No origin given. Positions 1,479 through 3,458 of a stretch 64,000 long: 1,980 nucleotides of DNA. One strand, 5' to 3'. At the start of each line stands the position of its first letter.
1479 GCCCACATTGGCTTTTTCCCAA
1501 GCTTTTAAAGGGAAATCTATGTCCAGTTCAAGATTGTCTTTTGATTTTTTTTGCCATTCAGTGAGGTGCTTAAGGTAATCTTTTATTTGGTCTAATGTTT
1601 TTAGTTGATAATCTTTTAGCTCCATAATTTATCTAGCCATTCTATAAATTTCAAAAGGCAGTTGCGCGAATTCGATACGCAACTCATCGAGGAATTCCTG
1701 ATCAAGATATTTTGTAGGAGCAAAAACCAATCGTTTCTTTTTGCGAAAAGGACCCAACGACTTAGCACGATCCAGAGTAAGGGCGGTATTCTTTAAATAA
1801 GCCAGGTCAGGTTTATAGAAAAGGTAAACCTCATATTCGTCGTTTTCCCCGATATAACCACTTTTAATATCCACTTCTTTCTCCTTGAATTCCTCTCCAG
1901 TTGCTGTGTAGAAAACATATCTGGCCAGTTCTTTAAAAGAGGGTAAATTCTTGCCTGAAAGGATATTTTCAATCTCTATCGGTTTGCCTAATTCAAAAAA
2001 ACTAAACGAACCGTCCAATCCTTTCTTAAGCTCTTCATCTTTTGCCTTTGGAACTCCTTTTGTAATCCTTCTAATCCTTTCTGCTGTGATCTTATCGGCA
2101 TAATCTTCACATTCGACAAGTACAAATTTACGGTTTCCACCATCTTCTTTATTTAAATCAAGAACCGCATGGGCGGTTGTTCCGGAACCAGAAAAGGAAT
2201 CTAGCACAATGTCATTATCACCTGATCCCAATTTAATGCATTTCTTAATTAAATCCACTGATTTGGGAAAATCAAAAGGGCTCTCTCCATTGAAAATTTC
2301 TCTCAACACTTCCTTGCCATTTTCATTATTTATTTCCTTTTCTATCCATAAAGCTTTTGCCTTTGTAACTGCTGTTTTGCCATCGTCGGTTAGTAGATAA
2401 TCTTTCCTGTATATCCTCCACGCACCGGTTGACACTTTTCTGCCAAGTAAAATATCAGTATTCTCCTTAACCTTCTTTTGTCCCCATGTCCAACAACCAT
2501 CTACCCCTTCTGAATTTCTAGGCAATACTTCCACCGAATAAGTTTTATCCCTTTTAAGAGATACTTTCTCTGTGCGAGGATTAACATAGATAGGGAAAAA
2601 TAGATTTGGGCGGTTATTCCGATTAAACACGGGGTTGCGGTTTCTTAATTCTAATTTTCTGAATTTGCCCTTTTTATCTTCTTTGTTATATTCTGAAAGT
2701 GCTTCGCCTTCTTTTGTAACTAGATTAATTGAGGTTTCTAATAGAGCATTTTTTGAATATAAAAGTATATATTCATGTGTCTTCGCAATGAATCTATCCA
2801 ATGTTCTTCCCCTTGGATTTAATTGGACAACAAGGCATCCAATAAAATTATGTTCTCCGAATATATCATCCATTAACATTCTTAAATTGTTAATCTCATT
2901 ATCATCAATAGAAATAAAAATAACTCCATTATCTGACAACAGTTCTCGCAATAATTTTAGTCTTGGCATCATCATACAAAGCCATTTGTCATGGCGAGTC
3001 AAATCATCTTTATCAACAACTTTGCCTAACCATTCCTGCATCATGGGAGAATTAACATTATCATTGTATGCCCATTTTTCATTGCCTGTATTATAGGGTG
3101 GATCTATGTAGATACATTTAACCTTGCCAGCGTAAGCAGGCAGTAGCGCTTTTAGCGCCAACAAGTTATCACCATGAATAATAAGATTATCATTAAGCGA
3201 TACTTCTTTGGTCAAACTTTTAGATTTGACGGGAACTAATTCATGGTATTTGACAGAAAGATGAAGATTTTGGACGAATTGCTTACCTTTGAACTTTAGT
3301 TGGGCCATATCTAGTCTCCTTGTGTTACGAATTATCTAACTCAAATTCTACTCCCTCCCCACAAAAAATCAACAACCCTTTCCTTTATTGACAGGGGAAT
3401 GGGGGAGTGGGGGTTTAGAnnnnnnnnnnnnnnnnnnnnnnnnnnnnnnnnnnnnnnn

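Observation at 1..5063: Defence island: Type III R-M plus HEPN-domain protein plus TM protein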

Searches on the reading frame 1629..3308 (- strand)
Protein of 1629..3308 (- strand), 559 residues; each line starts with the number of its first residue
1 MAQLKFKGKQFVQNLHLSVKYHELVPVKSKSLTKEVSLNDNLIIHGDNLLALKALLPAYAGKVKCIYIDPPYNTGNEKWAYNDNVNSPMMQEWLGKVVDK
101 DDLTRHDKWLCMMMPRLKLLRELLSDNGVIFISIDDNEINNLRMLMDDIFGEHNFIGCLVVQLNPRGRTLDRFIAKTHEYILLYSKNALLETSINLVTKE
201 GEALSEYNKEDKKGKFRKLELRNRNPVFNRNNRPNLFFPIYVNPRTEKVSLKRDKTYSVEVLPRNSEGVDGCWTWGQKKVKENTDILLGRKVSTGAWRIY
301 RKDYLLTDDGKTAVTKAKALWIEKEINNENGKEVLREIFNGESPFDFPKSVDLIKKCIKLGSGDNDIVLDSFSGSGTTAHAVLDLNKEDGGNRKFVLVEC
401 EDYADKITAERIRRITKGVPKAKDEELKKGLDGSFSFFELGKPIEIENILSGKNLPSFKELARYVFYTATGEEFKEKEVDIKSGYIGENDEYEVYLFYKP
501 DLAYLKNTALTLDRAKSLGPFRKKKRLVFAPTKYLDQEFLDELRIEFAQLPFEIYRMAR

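Call 5: search_protein_families(library=pfam, proteins=[window:1629-3308:-], max_evalue=1)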
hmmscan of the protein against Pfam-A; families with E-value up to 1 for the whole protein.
window:1629-3308:- (559 aa): 3 families
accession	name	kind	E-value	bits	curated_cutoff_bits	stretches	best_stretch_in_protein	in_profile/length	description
PF01555.25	N6_N4_Mtase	-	4.7e-36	125.3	26.7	1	63-402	1-213/221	DNA methylase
PF02086.21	MethyltransfD12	-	1.1e-05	25.8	22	1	61-128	174-243/253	D12 class N6 adenine-specific DNA methyltransferase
PF03602.21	Cons_hypoth95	-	0.023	14.8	24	1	57-86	108-134/182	Conserved hypothetical protein 95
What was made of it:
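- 1629..3308 (-): mod, Type III (beta-class, N6-adenine type) DNA methyltransferase, 559 aa. DPPY precedes FxGxG. An AAGGAG ribosome-binding site lies upstream. Pfam N6_N4_Mtase 4.7e-36 (call 5).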

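Call 6: search_protein_families(library=padloc, proteins=[window:1629-3308:-], max_evalue=1)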
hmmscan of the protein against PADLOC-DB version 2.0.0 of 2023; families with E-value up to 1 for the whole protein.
window:1629-3308:- (559 aa): 44 families (the best 25 are shown)
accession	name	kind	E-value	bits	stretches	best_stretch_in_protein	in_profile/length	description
PDLC03640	MTase_III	-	2.1e-151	503.5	3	1-185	1-197/654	Type III methyltransferase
PDLC03644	MTase_III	-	8.9e-144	478.2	1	1-556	1-541/542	Type III methyltransferase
PDLC03634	MTase_III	-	1e-95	320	1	3-440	59-497/621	Type III methyltransferase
PDLC03641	MTase_III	-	2.1e-82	275.7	1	3-405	67-451/657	Type III methyltransferase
PDLC03636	MTase_III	-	2.3e-60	203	1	35-417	41-410/575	Type III methyltransferase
PDLC03642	MTase_III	-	3.1e-60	202.3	1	34-421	76-420/528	Type III methyltransferase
PDLC03637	MTase_III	-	3.5e-57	192.2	2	31-211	112-287/513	Type III methyltransferase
PDLC03635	MTase_III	-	4.4e-56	188.9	1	35-440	213-600/708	Type III methyltransferase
PDLC03639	MTase_III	-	2e-49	166.5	2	35-246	82-273/639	Type III methyltransferase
PDLC03646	MTase_III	-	5.1e-37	125.2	1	40-416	471-840/1057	Type III methyltransferase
PDLC03645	MTase_III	-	7.2e-37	124.8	2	43-244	142-326/709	Type III methyltransferase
PDLC03354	MTase_II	-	3.5e-36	123.1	2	29-217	44-238/425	Type II methyltransferase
PDLC03638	MTase_III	-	4.5e-30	102.7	1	17-442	357-714/816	Type III methyltransferase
PDLC03643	MTase_III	-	3.1e-26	90.5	1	113-405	1-271/465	Type III methyltransferase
PDLC03278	MTase_II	-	3.9e-26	90.4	2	61-191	19-126/390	Type II methyltransferase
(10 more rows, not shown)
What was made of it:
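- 1629..3308 (-): PADLOC MTase_III 2e-151 (call 6).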

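Call 7: search_protein_families(library=ncbifam, proteins=[window:1629-3308:-], max_evalue=1)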
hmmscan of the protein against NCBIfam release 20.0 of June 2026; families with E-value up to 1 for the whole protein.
window:1629-3308:- (559 aa): 4 families
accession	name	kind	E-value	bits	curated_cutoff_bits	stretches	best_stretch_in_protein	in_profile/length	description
NF008572.0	PRK11524.1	equivalog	2.2e-11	43.4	292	2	33-100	7-71/294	adenine-specific DNA-methyltransferase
NF050803.1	DnaMtaseCcrMCaul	equivalog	1e-07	31.2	830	2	331-429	173-264/350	adenine-specific DNA-methyltransferase CcrM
NF010253.0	PRK13699.1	subfamily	0.025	14.3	244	1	335-417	134-210/226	DNA methyltransferase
TIGR00095.1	TIGR00095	equivalog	0.053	13.2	117.5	1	56-83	118-145/194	16S rRNA (guanine(966)-N(2))-methyltransferase RsmD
